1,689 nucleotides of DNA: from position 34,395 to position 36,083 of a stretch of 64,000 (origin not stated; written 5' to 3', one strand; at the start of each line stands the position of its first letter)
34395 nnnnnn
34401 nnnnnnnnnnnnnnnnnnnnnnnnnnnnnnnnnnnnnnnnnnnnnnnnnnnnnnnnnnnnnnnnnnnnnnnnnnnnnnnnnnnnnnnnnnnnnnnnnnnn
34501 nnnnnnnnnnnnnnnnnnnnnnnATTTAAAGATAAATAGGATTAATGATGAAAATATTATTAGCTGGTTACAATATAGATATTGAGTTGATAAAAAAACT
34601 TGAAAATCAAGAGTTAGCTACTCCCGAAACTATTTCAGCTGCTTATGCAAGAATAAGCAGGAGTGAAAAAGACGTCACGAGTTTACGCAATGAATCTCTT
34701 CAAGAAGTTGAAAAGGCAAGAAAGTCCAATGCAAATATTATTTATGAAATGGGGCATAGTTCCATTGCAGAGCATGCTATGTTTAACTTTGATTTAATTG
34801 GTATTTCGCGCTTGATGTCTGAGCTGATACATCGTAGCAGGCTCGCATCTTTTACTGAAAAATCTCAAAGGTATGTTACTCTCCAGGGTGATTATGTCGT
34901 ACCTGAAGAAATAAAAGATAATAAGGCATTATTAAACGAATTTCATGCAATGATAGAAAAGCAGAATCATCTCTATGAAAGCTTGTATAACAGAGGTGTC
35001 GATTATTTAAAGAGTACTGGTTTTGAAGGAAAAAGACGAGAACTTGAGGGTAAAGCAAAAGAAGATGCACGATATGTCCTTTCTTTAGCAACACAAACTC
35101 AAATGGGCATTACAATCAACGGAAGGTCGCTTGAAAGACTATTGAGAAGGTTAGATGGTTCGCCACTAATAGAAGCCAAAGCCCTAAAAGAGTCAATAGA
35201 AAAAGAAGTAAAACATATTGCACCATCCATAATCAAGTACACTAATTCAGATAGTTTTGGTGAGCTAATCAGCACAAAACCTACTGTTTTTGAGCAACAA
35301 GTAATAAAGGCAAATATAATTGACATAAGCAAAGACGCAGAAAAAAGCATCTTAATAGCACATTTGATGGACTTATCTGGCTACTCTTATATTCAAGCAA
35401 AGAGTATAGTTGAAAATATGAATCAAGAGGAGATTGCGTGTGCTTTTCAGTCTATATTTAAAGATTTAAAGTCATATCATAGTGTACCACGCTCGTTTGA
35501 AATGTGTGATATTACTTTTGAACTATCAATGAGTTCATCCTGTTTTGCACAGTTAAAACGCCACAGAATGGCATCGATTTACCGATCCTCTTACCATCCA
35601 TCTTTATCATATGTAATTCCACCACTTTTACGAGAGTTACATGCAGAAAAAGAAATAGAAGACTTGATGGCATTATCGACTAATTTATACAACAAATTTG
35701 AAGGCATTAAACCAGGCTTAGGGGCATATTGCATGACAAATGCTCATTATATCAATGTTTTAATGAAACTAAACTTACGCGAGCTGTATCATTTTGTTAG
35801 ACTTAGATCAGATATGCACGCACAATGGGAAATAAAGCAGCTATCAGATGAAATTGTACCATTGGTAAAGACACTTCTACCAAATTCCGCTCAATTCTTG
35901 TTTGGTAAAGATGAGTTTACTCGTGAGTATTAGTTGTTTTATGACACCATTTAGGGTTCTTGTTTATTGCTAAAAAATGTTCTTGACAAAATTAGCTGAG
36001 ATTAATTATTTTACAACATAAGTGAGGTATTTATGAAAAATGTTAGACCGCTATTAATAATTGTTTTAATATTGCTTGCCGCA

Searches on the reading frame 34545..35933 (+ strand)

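Call 16: search_protein_families(library=pfam, proteins=[window:34545-35933:+])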
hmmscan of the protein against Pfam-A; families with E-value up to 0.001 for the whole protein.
window:34545-35933:+ (462 aa): 1 family
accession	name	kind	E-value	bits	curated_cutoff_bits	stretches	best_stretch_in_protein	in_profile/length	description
PF02511.20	Thy1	-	3.6e-67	226.3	24.8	2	26-228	8-191/191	Thymidylate synthase complementing protein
